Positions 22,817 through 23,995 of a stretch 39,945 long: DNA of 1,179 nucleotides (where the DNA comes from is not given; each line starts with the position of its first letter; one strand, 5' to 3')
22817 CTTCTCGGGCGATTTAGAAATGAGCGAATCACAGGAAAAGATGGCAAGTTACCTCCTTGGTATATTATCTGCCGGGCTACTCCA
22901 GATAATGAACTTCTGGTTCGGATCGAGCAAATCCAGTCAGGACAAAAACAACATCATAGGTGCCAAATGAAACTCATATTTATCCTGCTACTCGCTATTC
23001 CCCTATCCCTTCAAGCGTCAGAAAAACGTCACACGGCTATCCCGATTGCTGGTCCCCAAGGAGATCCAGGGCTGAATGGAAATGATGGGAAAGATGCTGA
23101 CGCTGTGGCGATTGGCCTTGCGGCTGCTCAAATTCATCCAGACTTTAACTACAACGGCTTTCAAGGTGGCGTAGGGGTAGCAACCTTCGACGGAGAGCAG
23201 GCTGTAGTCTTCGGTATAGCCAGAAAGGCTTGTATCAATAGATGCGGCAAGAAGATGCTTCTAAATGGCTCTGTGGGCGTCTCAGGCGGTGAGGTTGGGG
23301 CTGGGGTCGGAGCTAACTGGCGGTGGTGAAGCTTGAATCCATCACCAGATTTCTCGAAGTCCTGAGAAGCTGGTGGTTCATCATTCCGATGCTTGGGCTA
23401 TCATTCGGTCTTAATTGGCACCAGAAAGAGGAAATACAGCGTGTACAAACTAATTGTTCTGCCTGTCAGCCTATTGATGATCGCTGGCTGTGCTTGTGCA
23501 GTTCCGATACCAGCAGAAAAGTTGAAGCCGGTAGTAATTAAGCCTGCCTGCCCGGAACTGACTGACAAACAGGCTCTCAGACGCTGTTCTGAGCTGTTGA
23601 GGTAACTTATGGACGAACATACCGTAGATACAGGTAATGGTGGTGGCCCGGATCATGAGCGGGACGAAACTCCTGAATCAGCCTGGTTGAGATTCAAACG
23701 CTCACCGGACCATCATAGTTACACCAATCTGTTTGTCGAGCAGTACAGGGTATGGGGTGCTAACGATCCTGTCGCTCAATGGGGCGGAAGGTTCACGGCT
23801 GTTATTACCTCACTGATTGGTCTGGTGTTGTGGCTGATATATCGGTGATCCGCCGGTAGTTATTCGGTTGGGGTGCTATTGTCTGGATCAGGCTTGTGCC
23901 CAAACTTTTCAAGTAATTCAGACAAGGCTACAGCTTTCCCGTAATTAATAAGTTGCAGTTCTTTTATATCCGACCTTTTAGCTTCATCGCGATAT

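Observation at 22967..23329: Minimal trimeric-autotransporter-like protein translationally embedded in the lysis cassette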

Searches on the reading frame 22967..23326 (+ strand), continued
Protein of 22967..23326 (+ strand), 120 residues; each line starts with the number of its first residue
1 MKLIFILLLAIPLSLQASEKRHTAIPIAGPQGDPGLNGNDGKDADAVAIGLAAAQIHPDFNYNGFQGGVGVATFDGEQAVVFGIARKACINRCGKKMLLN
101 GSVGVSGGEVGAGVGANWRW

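Call 105: search_dna_similar(query=L036:5001-5354:+, collection=phages, mode=protein, max_rows=20, max_evalue=1)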
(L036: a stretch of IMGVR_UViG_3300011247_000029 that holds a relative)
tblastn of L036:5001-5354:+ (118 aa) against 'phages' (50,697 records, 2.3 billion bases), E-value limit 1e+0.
No match.

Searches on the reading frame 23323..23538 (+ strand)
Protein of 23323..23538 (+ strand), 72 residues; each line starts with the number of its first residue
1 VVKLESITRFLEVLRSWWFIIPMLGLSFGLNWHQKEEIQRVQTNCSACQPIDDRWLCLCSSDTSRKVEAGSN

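Call 3: search_protein_families(library=pfam, proteins=[window:23323-23538:+], max_evalue=1)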
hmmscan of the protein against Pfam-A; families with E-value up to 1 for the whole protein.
window:23323-23538:+ (72 aa): 1 family
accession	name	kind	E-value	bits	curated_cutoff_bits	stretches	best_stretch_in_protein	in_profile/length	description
PF13239.11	2TM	-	0.039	14.5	24.8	1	13-33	35-54/79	2TM domain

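Call 4: search_protein_families(library=phrogs, proteins=[window:23323-23538:+], max_evalue=1)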
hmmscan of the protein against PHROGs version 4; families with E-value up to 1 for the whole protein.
window:23323-23538:+ (72 aa): 2 families
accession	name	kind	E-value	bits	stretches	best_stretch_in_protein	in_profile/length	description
phrog_37983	-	unknown function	0.0017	19.4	1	13-42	17-44/48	-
phrog_9903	-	unknown function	0.14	13.2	1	15-26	19-30/65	-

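Call 80: search_protein_families(library=ncbifam, proteins=[window:23323-23538:+], max_evalue=0.1)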
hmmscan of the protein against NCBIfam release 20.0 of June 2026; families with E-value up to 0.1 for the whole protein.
window:23323-23538:+ (72 aa): 0 families

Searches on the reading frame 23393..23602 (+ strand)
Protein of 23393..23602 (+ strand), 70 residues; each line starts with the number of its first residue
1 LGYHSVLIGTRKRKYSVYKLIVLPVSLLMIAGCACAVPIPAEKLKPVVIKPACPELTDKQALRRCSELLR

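Call 3: search_protein_families(library=pfam, proteins=[window:23393-23602:+], max_evalue=1)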
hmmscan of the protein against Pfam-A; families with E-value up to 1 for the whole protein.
window:23393-23602:+ (70 aa): 0 families

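Call 4: search_protein_families(library=phrogs, proteins=[window:23393-23602:+], max_evalue=1)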
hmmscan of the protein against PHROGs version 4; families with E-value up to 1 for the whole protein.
window:23393-23602:+ (70 aa): 3 families
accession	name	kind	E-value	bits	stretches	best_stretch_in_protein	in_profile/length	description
phrog_8971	-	lysis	0.038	15.1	1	19-57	3-38/66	Rz-like spanin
phrog_26640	-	other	0.12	13.6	1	19-52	3-36/128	lipoprotein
phrog_26601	-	unknown function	0.56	11.1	0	12-25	14-27/34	-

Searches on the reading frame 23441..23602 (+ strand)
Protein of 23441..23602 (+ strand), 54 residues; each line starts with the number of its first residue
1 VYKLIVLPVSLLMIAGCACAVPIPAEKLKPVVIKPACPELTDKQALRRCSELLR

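Call 80: search_protein_families(library=ncbifam, proteins=[window:23441-23602:+], max_evalue=0.1)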
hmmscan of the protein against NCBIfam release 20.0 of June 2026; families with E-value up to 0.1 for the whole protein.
window:23441-23602:+ (54 aa): 0 families

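Call 90: search_protein_families(library=phrogs, proteins=[window:23441-23602:+], max_evalue=0.1)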
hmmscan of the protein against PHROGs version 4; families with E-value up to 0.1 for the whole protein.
window:23441-23602:+ (54 aa): 2 families
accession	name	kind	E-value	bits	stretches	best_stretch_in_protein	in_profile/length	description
phrog_8971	-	lysis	0.015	16.4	1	2-41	2-38/66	Rz-like spanin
phrog_26640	-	other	0.029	15.6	1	1-36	1-36/128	lipoprotein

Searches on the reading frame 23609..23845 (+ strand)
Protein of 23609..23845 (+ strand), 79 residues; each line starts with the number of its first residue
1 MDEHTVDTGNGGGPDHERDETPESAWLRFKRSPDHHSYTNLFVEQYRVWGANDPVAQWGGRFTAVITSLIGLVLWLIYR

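Call 3: search_protein_families(library=pfam, proteins=[window:23609-23845:+], max_evalue=1)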
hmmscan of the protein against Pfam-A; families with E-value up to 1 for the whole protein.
window:23609-23845:+ (79 aa): 1 family
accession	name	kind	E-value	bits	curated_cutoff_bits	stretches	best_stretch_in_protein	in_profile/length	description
PF25232.1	DUF7848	-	0.053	14.1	24.5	1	13-50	40-77/80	Domain of unknown function (DUF7848)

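Call 4: search_protein_families(library=phrogs, proteins=[window:23609-23845:+], max_evalue=1)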
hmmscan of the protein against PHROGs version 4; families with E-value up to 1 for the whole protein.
window:23609-23845:+ (79 aa): 1 family
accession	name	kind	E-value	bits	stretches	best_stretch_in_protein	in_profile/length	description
phrog_10944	-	unknown function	0.12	13.7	1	17-49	44-76/79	-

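Call 80: search_protein_families(library=ncbifam, proteins=[window:23609-23845:+], max_evalue=0.1)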
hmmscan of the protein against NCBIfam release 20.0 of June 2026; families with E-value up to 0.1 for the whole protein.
window:23609-23845:+ (79 aa): 0 families
